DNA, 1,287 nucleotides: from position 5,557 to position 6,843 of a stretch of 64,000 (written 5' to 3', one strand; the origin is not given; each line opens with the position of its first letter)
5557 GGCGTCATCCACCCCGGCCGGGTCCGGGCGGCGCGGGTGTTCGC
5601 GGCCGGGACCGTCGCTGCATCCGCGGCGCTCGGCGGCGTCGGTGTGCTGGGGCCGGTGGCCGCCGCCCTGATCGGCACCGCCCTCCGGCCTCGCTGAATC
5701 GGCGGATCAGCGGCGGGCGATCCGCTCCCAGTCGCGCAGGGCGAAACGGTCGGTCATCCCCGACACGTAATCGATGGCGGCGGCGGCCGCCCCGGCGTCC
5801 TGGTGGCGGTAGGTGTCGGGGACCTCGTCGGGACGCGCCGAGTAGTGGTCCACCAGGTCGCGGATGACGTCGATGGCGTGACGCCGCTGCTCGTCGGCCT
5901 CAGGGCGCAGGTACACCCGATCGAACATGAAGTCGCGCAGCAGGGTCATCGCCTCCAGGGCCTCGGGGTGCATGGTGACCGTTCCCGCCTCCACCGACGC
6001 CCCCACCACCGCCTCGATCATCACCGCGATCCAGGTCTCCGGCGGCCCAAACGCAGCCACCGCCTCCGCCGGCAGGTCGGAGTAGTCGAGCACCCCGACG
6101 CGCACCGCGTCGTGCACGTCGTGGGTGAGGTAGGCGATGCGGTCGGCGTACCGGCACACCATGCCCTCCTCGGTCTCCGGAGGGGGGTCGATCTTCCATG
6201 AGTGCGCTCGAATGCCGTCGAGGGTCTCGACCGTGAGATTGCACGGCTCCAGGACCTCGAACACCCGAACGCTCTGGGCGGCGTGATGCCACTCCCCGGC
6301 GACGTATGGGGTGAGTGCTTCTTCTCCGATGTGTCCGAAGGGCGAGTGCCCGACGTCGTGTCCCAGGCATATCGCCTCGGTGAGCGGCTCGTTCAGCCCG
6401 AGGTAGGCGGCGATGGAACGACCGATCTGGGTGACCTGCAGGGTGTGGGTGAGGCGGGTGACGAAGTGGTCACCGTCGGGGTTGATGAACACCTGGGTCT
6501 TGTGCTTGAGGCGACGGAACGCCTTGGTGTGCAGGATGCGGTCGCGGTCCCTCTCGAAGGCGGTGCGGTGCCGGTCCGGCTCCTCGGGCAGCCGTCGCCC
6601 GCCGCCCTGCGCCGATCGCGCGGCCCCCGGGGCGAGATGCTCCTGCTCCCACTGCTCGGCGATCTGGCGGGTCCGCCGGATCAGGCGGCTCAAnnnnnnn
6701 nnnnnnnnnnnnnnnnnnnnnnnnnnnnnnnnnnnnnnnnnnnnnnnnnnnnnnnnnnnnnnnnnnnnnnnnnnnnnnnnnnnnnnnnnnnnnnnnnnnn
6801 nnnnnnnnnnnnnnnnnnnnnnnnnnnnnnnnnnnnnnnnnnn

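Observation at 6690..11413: Phosphonate-type ABC transporter with a two-domain substrate-binding protein and a 683-aa duplicated PhnE permease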

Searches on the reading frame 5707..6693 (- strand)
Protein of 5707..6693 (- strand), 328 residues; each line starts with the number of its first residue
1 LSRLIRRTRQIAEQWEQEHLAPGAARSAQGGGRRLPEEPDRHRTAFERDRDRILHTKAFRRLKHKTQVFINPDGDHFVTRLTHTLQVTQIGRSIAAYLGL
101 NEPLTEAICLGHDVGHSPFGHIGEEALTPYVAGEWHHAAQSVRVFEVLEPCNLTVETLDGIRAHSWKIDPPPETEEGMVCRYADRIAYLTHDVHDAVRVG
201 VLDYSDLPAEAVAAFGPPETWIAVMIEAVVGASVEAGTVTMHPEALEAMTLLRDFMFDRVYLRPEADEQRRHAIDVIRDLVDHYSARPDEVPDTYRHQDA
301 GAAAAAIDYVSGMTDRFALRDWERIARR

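Call 3: search_protein_families(library=pfam, proteins=[window:5707-6693:-], max_evalue=0.01)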
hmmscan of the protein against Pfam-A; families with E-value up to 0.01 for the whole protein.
window:5707-6693:- (328 aa): 2 families
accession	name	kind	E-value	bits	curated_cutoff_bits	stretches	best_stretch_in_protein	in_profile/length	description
PF13286.11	HD_assoc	-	2.4e-18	66.9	22.2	1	239-323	1-90/91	Phosphohydrolase-associated domain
PF01966.28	HD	-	3.6e-12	47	22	1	80-188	1-115/116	HD domain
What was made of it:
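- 5707..6693 (-): dGTPase-family HD phosphohydrolase (328 aa). Its TTG start overlaps the permease stop. Pfam HD plus HD_assoc (call 3).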

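Call 4: search_protein_families(library=ncbifam, proteins=[window:5707-6693:-], max_evalue=0.01)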
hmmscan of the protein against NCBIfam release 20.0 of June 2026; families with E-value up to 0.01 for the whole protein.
window:5707-6693:- (328 aa): 12 families
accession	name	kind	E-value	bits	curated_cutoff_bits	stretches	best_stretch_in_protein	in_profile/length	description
NF002327.0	PRK01286.1-2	equivalog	2.5e-108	362.2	393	1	8-325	4-336/345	deoxyguanosinetriphosphate triphosphohydrolase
NF002329.0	PRK01286.1-4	equivalog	6.7e-85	285.3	494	1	9-325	4-334/342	deoxyguanosinetriphosphate triphosphohydrolase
NF002326.0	PRK01286.1-1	equivalog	1.1e-71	242.2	390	2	15-207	4-218/379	deoxyguanosinetriphosphate triphosphohydrolase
NF002328.0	PRK01286.1-3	equivalog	3.3e-59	200.9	467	2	18-165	13-169/404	deoxyguanosinetriphosphate triphosphohydrolase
TIGR01353.1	dGTP_triPase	subfamily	3.4e-56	191.5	152.35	3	42-166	1-145/389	dGTP triphosphohydrolase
NF002330.0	PRK01286.1-5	equivalog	1.7e-44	152.6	511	1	26-165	8-156/384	deoxyguanosinetriphosphate triphosphohydrolase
NF041026.1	antiphage_dGTPase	exception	1.4e-43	149.6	400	2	37-160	10-152/425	anti-phage deoxyguanosine triphosphatase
NF002829.0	PRK03007.1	equivalog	1.5e-40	139.4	385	1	32-154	16-143/425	deoxyguanosinetriphosphate triphosphohydrolase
NF003701.1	PRK05318.1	subfamily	1.3e-37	129.7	383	2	39-151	13-139/426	anti-phage deoxyguanosine triphosphatase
NF002205.0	PRK01096.1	equivalog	2.8e-25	89.3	439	1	37-129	19-127/444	deoxyguanosinetriphosphate triphosphohydrolase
NF003429.0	PRK04926.1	equivalog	3.8e-24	85.4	405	1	43-137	29-142/500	dGTPase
TIGR00277.1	HDIG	domain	0.0059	16.5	27.6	0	81-117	6-42/84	HDIG domain-containing metalloprotein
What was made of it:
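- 5707..6693 (-): TIGR01353 scores 191.5 bits against a cutoff of 152.35 (call 4).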
